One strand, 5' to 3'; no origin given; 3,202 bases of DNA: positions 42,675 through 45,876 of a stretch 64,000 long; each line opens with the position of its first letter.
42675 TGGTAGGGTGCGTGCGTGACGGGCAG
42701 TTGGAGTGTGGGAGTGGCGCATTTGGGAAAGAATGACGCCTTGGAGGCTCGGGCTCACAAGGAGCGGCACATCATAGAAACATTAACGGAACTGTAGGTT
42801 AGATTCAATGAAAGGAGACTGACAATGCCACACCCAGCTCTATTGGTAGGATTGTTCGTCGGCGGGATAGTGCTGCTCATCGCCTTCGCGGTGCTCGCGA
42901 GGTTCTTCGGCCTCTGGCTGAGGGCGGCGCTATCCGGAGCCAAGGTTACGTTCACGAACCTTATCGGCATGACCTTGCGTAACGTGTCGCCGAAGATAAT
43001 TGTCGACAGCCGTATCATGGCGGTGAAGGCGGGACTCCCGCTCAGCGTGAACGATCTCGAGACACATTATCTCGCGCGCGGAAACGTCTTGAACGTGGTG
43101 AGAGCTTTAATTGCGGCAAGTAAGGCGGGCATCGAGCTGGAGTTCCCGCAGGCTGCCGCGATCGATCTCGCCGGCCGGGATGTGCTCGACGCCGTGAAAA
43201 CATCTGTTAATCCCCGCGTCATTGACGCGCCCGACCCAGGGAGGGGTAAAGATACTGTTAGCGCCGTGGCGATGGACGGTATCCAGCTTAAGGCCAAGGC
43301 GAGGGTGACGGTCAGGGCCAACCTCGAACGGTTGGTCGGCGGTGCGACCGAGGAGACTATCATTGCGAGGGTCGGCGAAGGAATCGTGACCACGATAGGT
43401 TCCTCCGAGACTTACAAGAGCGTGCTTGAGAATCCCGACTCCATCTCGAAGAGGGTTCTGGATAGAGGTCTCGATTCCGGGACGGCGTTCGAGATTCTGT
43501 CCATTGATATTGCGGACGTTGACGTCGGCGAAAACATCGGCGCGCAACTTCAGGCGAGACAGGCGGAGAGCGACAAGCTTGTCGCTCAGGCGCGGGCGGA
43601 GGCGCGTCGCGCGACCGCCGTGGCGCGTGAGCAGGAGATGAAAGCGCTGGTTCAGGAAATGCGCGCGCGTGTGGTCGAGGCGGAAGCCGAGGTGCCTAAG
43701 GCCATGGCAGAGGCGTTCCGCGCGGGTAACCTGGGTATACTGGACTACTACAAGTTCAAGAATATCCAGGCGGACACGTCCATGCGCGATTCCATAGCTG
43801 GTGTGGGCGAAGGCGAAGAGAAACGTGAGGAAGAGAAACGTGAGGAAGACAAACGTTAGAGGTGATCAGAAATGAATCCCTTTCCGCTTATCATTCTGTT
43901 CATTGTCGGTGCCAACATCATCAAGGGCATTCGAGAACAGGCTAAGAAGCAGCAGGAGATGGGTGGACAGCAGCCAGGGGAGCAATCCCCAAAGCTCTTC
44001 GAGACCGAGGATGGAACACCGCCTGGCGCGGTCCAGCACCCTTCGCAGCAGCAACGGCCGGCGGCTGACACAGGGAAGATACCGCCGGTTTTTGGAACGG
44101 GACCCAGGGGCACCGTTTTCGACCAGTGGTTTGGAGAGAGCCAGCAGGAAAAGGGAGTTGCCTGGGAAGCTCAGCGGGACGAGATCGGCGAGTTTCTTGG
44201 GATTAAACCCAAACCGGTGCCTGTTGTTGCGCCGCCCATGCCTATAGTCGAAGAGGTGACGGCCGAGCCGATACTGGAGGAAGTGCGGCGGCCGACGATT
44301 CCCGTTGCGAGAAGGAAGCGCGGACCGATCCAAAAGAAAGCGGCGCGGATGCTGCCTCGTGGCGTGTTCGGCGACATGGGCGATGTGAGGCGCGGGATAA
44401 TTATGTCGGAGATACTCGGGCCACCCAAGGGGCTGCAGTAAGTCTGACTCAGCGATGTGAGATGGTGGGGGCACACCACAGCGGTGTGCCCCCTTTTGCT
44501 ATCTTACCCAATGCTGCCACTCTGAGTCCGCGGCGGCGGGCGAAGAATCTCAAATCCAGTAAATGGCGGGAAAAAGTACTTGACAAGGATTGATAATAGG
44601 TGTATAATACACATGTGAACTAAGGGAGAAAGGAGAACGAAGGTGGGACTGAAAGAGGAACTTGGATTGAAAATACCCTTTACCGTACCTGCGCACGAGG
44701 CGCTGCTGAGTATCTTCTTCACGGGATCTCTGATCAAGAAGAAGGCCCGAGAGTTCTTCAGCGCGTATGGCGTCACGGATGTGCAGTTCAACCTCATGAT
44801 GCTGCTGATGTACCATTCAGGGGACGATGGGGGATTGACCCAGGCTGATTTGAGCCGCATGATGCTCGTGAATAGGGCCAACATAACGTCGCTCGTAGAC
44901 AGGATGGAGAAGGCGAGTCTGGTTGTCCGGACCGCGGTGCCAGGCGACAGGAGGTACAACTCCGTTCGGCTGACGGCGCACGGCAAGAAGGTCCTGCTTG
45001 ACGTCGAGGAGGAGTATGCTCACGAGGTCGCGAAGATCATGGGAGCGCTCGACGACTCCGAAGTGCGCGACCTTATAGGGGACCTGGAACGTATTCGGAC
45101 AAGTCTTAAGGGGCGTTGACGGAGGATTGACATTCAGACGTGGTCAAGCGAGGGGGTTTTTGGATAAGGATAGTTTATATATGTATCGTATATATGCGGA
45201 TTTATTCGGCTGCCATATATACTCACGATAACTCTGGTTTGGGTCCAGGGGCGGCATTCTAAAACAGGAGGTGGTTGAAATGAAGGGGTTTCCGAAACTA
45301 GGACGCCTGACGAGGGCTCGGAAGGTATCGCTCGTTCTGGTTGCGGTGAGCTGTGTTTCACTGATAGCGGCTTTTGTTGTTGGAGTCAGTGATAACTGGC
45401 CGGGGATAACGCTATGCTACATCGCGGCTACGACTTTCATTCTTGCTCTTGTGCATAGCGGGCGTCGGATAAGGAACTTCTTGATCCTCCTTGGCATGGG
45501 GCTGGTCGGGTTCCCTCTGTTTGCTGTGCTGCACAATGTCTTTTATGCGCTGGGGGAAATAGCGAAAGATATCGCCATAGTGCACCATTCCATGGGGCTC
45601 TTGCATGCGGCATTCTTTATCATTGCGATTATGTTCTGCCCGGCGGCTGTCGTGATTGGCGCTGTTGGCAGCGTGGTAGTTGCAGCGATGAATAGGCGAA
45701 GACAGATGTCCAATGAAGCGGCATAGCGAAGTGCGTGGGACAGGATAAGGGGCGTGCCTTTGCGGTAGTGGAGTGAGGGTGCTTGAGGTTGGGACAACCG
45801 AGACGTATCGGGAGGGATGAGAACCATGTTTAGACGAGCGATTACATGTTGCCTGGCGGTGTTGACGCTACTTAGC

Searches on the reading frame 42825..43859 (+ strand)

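Call 3: search_protein_families(library=pfam, proteins=[window:42825-43859:+], max_evalue=1)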
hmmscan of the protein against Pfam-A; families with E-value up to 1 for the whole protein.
window:42825-43859:+ (344 aa): 2 families
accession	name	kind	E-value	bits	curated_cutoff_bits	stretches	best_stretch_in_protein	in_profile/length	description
PF12127.13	FloA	-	1.5e-153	510.9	34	1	15-326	6-312/314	Flotillin-like protein FloA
PF02403.27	Seryl_tRNA_N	-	0.0002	22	28.2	1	198-294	5-101/108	Seryl-tRNA synthetase N-terminal domain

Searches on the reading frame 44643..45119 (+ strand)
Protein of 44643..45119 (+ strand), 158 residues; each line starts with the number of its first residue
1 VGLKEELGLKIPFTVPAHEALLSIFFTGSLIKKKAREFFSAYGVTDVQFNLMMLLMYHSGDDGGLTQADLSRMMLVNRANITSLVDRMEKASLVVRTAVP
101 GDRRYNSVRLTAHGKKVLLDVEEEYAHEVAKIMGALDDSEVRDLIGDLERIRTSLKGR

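Call 3: search_protein_families(library=pfam, proteins=[window:44643-45119:+], max_evalue=1)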
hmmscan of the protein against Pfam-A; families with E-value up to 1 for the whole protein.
window:44643-45119:+ (158 aa): 9 families
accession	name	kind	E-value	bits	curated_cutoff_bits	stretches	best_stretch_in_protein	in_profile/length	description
PF12802.13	MarR_2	-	4.2e-13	49.7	27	1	42-104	1-60/61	MarR family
PF01047.28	MarR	-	3.6e-10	40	24.6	1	45-104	2-57/59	MarR family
PF13463.12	HTH_27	-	0.004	17.8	22.2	1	61-114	15-68/68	Winged helix DNA-binding domain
PF13412.12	HTH_24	-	0.016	15.2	21.9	1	61-94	14-47/48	Winged helix-turn-helix DNA-binding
PF21863.2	HTH_67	-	0.071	13.2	27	1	65-153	182-259/268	Helix-turn-helix family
PF04182.18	B-block_TFIIIC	-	0.096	13.2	22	1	64-105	18-54/73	B-block binding subunit of TFIIIC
PF13551.12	HTH_29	-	0.14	12.7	28.1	0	52-111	3-59/64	Winged helix-turn helix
PF13730.12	HTH_36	-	0.2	11.9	25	1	45-93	4-54/55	Helix-turn-helix domain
PF16221.11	HTH_47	-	0.2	11.6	27.1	0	46-95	31-77/78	winged helix-turn-helix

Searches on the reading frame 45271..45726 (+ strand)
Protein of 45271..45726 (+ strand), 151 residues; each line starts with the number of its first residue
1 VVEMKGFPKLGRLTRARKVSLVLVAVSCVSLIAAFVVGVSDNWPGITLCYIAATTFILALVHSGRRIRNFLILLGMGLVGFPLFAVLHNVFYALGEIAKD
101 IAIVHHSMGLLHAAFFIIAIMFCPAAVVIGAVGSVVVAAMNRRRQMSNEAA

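Call 3: search_protein_families(library=pfam, proteins=[window:45271-45726:+], max_evalue=1)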
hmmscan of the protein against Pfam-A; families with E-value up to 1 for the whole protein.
window:45271-45726:+ (151 aa): 1 family
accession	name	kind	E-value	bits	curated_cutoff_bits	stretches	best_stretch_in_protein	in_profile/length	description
PF02361.21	CbiQ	-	0.064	13.3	25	1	28-129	14-115/216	Cobalt transport protein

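Call 4: search_protein_families(library=ncbifam, proteins=[window:45271-45726:+], max_evalue=1)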
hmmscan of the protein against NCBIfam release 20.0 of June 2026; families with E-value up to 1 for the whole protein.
window:45271-45726:+ (151 aa): 0 families

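Call 89: search_protein_families(library=padloc, proteins=[window:45280-45723:+], max_evalue=0.01)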
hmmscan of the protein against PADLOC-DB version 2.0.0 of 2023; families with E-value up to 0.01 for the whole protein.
window:45280-45723:+ (148 aa): 0 families
